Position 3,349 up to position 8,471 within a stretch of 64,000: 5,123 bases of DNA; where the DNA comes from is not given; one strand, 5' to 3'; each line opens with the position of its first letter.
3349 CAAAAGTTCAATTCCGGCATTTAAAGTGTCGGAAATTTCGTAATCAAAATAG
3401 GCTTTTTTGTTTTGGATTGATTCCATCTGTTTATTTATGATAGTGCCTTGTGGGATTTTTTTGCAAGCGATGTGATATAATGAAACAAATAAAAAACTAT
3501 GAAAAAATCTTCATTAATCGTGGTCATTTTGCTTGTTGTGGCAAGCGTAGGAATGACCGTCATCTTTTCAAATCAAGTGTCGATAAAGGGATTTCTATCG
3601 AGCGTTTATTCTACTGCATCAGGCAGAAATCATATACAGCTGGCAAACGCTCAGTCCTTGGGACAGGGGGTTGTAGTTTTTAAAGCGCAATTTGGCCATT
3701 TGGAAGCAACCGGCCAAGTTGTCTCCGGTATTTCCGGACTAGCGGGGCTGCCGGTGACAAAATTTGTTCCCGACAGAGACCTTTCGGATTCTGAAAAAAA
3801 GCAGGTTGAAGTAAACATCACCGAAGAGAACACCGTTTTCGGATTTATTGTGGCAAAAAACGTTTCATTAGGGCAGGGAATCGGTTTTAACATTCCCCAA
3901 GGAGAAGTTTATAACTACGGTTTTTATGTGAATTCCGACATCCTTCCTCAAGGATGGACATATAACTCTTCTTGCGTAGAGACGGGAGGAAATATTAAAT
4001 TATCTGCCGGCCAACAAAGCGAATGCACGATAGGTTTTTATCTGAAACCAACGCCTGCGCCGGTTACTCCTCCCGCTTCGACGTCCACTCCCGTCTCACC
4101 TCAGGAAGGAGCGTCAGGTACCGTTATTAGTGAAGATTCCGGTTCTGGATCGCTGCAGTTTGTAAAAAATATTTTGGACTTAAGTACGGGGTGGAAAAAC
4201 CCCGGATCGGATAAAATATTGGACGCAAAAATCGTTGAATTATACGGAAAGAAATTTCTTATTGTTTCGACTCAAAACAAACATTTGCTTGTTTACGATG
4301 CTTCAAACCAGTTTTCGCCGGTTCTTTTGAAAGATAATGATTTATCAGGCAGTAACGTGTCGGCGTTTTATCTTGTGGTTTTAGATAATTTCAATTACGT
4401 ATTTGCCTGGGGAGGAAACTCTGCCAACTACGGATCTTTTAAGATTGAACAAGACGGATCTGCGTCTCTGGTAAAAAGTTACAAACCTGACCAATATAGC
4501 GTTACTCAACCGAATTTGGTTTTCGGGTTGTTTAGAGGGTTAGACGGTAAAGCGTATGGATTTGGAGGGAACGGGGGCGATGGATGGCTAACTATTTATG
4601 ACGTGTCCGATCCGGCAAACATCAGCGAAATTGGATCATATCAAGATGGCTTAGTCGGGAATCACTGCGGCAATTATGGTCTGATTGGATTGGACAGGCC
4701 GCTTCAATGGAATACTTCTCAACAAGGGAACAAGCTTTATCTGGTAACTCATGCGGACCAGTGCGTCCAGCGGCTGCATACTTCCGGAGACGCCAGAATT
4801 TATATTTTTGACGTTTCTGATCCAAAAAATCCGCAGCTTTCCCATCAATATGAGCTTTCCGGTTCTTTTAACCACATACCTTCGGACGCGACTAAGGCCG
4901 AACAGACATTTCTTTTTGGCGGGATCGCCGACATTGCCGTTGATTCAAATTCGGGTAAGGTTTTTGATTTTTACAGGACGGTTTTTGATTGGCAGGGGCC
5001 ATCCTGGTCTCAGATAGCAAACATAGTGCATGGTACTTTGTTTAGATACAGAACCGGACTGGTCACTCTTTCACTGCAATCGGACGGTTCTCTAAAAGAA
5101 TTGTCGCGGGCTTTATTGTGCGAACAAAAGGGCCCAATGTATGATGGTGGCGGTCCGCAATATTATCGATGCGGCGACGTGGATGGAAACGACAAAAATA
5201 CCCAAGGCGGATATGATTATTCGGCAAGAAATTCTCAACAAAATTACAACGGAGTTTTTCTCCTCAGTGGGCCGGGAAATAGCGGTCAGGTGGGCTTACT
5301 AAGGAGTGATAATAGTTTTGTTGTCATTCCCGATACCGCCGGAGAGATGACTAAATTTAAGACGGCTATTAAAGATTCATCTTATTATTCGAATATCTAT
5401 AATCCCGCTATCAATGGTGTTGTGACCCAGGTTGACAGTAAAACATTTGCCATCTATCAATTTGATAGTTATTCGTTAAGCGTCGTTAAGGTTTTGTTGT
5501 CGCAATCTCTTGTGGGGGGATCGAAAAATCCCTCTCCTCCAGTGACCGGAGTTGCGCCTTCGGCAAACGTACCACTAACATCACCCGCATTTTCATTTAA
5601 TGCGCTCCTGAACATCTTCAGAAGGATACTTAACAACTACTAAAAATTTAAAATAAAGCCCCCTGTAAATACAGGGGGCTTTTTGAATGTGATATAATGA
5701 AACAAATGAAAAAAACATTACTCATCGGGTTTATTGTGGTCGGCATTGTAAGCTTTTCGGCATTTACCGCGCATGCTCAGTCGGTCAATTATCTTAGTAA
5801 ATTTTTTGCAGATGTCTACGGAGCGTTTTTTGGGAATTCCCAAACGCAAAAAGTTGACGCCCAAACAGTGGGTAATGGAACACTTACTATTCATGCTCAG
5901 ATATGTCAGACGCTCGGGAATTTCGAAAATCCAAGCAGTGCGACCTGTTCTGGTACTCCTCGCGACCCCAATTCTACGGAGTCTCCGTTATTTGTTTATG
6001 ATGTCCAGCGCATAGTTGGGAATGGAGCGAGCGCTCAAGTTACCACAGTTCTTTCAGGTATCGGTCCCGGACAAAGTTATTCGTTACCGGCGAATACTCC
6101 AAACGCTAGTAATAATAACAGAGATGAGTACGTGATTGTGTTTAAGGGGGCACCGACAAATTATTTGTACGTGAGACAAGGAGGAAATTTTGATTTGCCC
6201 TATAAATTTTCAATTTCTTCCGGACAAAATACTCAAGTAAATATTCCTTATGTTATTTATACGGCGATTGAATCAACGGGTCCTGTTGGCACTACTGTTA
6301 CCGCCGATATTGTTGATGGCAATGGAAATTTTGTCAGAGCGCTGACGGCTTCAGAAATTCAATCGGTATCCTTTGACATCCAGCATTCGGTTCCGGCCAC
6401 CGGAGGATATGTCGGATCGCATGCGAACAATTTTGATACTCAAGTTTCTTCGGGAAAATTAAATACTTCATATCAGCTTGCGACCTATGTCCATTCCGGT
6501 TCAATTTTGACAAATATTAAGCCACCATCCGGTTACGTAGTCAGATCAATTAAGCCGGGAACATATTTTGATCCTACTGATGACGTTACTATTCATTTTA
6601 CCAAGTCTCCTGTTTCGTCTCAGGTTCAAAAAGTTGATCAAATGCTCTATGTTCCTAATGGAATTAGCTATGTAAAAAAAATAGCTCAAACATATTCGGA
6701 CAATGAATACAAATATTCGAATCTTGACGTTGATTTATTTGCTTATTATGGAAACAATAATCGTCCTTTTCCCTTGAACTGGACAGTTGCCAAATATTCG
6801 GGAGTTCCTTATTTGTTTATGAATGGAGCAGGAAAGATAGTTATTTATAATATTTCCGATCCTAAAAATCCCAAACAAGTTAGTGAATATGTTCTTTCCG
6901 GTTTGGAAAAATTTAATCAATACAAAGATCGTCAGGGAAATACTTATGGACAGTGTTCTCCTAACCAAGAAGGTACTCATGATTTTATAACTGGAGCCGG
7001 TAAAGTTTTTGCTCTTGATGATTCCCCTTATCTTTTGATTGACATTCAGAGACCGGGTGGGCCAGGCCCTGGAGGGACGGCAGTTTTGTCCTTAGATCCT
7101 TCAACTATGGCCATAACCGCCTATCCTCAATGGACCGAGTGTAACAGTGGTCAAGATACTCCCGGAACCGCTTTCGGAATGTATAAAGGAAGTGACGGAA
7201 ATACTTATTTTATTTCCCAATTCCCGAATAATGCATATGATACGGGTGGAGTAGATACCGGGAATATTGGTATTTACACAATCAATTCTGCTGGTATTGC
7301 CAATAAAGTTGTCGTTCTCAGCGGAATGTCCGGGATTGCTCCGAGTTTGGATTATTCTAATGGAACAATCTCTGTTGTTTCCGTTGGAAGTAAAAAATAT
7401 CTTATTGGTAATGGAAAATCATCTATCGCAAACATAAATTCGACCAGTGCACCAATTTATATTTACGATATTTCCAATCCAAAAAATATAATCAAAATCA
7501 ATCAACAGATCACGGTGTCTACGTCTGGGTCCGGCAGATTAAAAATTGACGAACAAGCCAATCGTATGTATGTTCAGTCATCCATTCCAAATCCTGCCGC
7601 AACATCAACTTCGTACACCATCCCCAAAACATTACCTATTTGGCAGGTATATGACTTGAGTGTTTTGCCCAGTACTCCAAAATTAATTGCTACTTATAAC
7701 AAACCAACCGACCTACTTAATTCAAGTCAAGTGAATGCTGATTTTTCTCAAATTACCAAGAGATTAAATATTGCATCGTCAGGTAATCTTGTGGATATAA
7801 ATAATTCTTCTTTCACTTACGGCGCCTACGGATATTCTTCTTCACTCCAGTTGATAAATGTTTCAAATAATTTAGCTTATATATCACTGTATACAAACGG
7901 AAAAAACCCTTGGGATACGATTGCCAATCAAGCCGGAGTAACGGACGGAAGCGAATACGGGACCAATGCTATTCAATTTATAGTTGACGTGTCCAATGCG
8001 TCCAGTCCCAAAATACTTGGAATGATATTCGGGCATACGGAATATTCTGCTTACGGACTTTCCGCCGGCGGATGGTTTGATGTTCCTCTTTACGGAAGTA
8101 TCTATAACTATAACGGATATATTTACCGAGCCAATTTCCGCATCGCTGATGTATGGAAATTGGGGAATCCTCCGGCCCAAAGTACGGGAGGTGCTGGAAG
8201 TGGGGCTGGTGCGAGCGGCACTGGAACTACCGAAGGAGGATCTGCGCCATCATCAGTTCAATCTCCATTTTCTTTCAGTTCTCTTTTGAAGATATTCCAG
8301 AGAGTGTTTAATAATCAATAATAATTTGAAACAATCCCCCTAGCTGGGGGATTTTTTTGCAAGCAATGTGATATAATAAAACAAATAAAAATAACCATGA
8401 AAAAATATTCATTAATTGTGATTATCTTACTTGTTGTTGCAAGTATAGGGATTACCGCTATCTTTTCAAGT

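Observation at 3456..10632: Three tandem LVIVD-repeat surface-protein paralogs sharing one promoter, SD-less leaders and a conserved C-terminal tail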

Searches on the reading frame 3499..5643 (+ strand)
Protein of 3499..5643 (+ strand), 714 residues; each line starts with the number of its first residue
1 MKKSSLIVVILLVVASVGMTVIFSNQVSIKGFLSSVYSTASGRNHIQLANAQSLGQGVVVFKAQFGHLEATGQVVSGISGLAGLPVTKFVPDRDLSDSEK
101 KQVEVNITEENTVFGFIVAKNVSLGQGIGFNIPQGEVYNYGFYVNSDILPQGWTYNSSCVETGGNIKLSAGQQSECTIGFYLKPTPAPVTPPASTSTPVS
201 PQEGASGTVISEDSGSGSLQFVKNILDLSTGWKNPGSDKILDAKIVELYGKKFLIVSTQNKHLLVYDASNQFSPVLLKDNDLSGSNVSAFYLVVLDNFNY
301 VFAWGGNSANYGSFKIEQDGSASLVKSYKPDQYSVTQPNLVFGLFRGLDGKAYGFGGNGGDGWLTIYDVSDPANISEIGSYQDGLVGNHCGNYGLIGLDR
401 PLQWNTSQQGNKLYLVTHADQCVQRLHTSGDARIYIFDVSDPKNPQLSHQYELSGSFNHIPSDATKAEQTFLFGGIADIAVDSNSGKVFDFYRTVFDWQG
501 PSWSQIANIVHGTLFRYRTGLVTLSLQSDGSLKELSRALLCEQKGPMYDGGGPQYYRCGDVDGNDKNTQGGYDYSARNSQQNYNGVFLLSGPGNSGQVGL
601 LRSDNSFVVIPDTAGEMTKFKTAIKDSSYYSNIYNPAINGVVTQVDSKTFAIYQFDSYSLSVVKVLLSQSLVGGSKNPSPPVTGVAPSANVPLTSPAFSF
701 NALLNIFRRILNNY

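Call 7: search_protein_families(library=pfam, proteins=[window:3499-5643:+], max_evalue=1)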
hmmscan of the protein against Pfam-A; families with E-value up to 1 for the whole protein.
window:3499-5643:+ (714 aa): 3 families
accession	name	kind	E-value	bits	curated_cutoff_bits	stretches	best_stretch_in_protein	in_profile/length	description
PF08309.17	LVIVD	-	2.5e-06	27.1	20.2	1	361-382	20-41/42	LVIVD repeat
PF09826.15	Beta_propel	-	0.0028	17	22.4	1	425-458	83-116/495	Beta propeller domain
PF05694.17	SBP56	-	0.2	10.8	34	0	430-467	326-361/453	56kDa selenium binding protein (SBP56)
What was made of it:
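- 3499..5643 (+): Gene 1 (714 aa), subfamily A: N-terminal hydrophobic export segment, second amphipathic segment, beta-sandwich, LVIVD-type propeller, PSTG linker, tail. Pfam LVIVD 27.1 bits (cut-off 20.2) and Beta_propel below cut-off (call 7).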

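Call 8: search_protein_families(library=ncbifam, proteins=[window:3499-5643:+], max_evalue=1)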
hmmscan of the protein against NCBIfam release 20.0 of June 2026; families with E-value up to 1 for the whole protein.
window:3499-5643:+ (714 aa): 1 family
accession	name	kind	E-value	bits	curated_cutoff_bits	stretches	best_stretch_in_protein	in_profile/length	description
NF009219.0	PRK12567.1-3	equivalog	0.027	14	179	1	9-137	61-182/220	putative monovalent cation/H+ antiporter subunit B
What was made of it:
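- On Sortase (LPXTG) signal: No NCBIfam or Pfam model hits (calls 7, 8).
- On T9SS C-terminal domain (PF18962 / TIGR04183): No hit (calls 7, 8).
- Checked: No NCBIfam or Pfam sorting-signal model matches, even at E<=1 (calls 7, 8).
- No known signal model matches (calls 7, 8).
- Tried and rejected: Pfam and NCBIfam at E<=1 gave no sorting-signal hit (calls 7, 8).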

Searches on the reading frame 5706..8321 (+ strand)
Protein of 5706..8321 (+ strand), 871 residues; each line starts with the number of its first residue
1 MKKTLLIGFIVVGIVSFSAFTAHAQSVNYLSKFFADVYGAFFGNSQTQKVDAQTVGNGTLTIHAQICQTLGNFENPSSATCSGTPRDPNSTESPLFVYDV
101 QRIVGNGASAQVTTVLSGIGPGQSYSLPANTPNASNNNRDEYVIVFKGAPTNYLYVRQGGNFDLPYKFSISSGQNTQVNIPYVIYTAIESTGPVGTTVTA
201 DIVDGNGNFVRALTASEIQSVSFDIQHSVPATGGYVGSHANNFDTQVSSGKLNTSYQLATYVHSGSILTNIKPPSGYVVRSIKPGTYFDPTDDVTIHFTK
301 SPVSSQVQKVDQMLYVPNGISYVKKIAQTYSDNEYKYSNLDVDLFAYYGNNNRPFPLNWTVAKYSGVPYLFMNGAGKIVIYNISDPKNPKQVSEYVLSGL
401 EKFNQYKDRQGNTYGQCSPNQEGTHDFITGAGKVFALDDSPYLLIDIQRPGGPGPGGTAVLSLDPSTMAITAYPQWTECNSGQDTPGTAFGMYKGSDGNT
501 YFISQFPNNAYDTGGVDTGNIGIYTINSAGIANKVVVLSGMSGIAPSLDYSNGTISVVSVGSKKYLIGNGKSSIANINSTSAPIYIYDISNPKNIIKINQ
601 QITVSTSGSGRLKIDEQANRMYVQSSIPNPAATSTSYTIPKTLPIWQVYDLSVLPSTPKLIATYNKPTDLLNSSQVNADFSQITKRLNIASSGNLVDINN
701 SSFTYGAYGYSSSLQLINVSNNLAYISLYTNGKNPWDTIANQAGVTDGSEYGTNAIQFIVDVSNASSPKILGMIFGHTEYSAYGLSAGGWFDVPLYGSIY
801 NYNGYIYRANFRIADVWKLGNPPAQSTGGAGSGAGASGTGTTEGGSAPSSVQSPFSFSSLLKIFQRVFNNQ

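Call 7: search_protein_families(library=pfam, proteins=[window:5706-8321:+], max_evalue=1)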
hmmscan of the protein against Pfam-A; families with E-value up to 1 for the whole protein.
window:5706-8321:+ (871 aa): 1 family
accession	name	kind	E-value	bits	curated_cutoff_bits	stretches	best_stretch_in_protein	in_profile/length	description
PF01488.26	Shikimate_DH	-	0.053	14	24.3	1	555-596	78-118/138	Shikimate / quinate 5-dehydrogenase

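Call 8: search_protein_families(library=ncbifam, proteins=[window:5706-8321:+], max_evalue=1)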
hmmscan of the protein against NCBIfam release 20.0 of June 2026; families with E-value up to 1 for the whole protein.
window:5706-8321:+ (871 aa): 1 family
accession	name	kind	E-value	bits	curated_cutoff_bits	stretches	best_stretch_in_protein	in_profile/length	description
TIGR04429.1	Phr_nterm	subfamily_domain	0.063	13.8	25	1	1-22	1-24/28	Phr family secreted Rap phosphatase inhibitor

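Call 19: find_homologous_proteins(query=window:5706-8321:+)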
Query window:5706-8321:+ (871 aa): 7 proteins with E <= 0.001 among 8000 candidates.
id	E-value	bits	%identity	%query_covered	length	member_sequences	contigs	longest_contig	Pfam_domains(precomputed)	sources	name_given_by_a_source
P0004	0.0e+0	1945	100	100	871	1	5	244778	-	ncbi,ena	-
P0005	0.0e+0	1214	67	97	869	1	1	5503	-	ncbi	-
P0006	0.0e+0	1091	61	100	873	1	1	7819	-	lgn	-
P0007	0.0e+0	1090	63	96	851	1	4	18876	-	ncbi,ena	-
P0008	0.0e+0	1088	63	96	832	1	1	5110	-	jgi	jgi:hypothetical protein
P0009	0.0e+0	1081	63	94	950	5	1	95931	-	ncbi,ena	-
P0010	6.6e-275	933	65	78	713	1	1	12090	-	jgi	jgi:hypothetical protein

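Call 27: find_encoding_contigs(protein=P0009, flank=10000, max_places=2)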
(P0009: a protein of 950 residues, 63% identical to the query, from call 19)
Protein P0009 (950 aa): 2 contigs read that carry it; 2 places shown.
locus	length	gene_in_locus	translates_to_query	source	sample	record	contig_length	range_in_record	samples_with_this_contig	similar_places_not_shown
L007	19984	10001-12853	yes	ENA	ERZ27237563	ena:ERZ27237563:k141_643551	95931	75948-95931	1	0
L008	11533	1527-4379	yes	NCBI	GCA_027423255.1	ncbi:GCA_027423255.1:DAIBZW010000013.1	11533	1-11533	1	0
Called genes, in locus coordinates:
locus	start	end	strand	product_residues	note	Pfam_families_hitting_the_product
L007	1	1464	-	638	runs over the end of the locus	-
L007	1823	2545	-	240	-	PF10502:Peptidase_S26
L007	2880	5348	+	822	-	PF00009:GTP_EFTU, PF22042:EF-G_D2 (faint), PF13366:PDDEXK_3, PF14492:EFG_III (weak), PF00679:EFG_C, PF06421:LepA_C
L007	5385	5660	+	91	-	PF04977:DivIC (weak)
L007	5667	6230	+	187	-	-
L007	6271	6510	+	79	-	-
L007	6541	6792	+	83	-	PF01541:GIY-YIG, PF10544:T5orf172 (weak)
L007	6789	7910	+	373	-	PF00162:PGK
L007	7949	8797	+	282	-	PF02272:DHHA1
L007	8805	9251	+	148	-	PF00075:RNase_H, PF13456:RVT_3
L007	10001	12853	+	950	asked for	-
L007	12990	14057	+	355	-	PF00478:IMPDH, PF03060:NMO (faint), PF01070:FMN_dh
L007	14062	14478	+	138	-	-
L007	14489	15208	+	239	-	PF00160:Pro_isomerase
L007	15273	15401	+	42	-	-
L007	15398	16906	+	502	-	-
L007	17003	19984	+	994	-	?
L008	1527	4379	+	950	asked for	-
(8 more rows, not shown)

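Call 28: find_encoding_contigs(protein=P0007, flank=10000, max_places=2)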
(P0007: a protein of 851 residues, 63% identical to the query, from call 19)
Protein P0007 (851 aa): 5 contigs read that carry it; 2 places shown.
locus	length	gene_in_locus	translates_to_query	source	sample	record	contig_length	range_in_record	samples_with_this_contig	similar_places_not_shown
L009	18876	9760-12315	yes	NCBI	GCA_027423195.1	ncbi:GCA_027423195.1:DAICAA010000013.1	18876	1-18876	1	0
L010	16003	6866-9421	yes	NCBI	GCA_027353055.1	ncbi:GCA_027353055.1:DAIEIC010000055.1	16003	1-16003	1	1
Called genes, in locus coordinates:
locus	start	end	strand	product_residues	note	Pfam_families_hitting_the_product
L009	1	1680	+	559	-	?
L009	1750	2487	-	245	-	PF10502:Peptidase_S26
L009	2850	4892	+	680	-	PF00009:GTP_EFTU, PF03144:GTP_EFTU_D2 (weak), PF22042:EF-G_D2 (weak), PF14492:EFG_III, PF00679:EFG_C, PF06421:LepA_C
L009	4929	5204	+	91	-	-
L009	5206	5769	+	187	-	-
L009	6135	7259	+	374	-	PF00162:PGK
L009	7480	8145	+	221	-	PF02272:DHHA1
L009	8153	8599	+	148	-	PF00075:RNase_H, PF13456:RVT_3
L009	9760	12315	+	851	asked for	-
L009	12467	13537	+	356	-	PF00478:IMPDH, PF03060:NMO (faint), PF01070:FMN_dh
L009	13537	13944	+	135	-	-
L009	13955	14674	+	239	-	PF00160:Pro_isomerase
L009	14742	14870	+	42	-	-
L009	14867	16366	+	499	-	-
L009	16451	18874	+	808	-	?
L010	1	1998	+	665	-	?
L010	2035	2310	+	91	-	-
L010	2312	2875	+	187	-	-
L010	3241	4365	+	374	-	PF00162:PGK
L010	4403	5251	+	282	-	PF02272:DHHA1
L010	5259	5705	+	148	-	PF00075:RNase_H, PF13456:RVT_3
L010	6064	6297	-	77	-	-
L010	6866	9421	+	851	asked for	-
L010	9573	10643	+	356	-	PF00478:IMPDH, PF03060:NMO (faint), PF01070:FMN_dh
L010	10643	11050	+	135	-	-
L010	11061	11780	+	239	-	PF00160:Pro_isomerase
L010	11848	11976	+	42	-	-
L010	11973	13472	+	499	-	-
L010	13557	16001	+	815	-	?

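Call 69: predict_structure(alignment_id=A4)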
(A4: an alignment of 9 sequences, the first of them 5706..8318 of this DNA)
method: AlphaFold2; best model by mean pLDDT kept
length: 871 residues; sequences in the alignment: 9
mean_pLDDT: 54.0   pTM: 0.49
mean pLDDT of the five models: 54.0, 53.6, 53.3, 53.1, 47.4
residues with pLDDT >= 90: 29; 70-90: 220; 50-70: 208; < 50: 414
segments of 3 or more residues with pLDDT < 50: 1-55, 69-81, 133-138, 151-164, 183-196, 225-270, 284-292, 302-357, 401-429, 449-455, 477-486, 507-518, 573-579, 608-610, 686-689, 706-710, 739-753, 774-859, 862-871
pLDDT, mean of each block of 10 residues (from residue 1): 40 39 29 32 25 53 63 40 63 75 64 76 78 48 67 40 53 70 35 44 58 71 47 26 32 35 36 64 37 58 34 29 47 35 32 44 80 63 65 65 46 41 37 77 68 51 83 55 53 87 61 37 80 79 74 75 87 47 87 88 63 79 79 56 81 91 83 67 50 59 52 67 66 50 37 55 75 40 22 22 24 24 24 24 26 40 43 37
secondary structure, 60 per line:
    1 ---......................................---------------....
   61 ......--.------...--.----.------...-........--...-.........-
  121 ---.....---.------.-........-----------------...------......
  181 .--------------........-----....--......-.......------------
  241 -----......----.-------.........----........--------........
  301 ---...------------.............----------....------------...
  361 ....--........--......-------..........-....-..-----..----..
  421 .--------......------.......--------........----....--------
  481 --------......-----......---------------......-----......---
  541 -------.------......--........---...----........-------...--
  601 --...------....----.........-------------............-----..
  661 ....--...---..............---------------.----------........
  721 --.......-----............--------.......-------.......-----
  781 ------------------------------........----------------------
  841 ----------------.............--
elements in order (helices of 4 or more, strands of 3 or more residues): H4-41 E57-66 E97-104 E111-119 E124-128 E141-148 E166-168 E175-181 E196-203 E209-212 H215-220 E222-228 E246-251 E264-272 E277-284 E293-300 H319-331 H342-345 E358-364 E367-374 E377-382 E390-396 H401-404 E430-435 E442-448 E457-464 E469-472 E489-494 E500-505 E521-526 E532-537 E555-560 E563-570 E581-588 E596-598 E603-605 E612-615 E620-628 E642-650 E659-664 H673-686 E713-720 E723-729 H735-746 E755-761 E769-775 H811-818 H857-869

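Call 71: fold_search(model_id=the predicted structure, library=pdb)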
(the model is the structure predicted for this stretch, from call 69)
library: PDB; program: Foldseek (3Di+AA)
matches with E <= 10: 940; with E <= 0.001: 226
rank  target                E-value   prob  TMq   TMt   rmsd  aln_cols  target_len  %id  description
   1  2ece                  1.7e-07  1.00  0.23  0.40   9.1       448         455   12  X-ray structure of hypothetical selenium-binding protein from Sulfolobus tokodaii, ST0059 (released 2008-01-01)
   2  8hmf_D                1.4e-06  1.00  0.21  0.14   9.2       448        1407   10  head module state 2 of Tetrahymena IFT-A (released 2023-06-14)
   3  5hrm_B                7.1e-06  1.00  0.21  0.35   6.8       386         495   12  Crystal structure of phosphotriesterase from Sphingobium sp. TCM1 (released 2016-07-13)
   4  9gou_A                9.3e-06  1.00  0.25  0.30   7.9       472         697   10  Cryo-EM structure of acylaminoacyl-peptidase in complex with dichlorvos (released 2025-10-22)
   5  6num                  1.0e-05  1.00  0.18  0.28  10.7       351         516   10  The structure of GH32 from Bifidobacteium adolescentis (released 2020-02-05)
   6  2w18                  1.1e-05  1.00  0.19  0.44   8.6       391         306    7  Crystal structure of the C-terminal WD40 domain of human PALB2 (released 2009-07-28)
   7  6sj7_B                1.4e-05  0.89  0.12  0.13  31.1       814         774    7  Structure of the human DDB1-DDA1-DCAF15 E3 ubiquitin ligase bound to RBM39 and Indisulam (released 2019-12-18)
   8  7erl_B                1.5e-05  1.00  0.19  0.28  16.1       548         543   11  GH43 domain of bifunctional endoxylanase and arabinofuranosidase of Bi0569 (released 2022-05-18)
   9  3fgb_A                2.0e-05  1.00  0.17  0.38  11.6       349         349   10  Crystal structure of the Q89ZH8_BACTN protein from Bacteroides thetaiotaomicron. Northeast Structural Genomics Consort (released 2008-12-23)
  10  6ife_A                2.1e-05  1.00  0.19  0.28   9.7       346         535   12  A Glycoside Hydrolase Family 43 beta-Xylosidase (released 2019-03-13)
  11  5m8b_A                2.1e-05  1.00  0.18  0.38  11.3       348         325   12  Crystal structure of alpha-L-arabinofuranosidase from Lactobacillus brevis (released 2017-05-10)
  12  4hhq                  2.3e-05  1.00  0.19  0.40  11.4       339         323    9  Serum paraoxonase-1 by directed evolution with the H115Q and H134Q mutations (released 2013-03-27)
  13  5o3w_B                2.5e-05  1.00  0.19  0.21  15.7       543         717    9  Structural characterization of the fast and promiscuous macrocyclase from plant - PCY1-S562A bound to Presegetalin A1 (released 2018-02-07)
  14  5o3w_C                2.6e-05  1.00  0.18  0.21  15.7       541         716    9  Structural characterization of the fast and promiscuous macrocyclase from plant - PCY1-S562A bound to Presegetalin A1 (released 2018-02-07)
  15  3pig_B                3.2e-05  1.00  0.18  0.27  10.7       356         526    8  beta-fructofuranosidase from Bifidobacterium longum (released 2011-04-27)
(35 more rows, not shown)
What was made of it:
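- Closest known: LVIVD-repeat / Beta_propel cell-surface proteins. Same: Foldseek on the gene 2 model returns beta-propellers, with the SBP56 homolog 2ECE on top (call 71).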
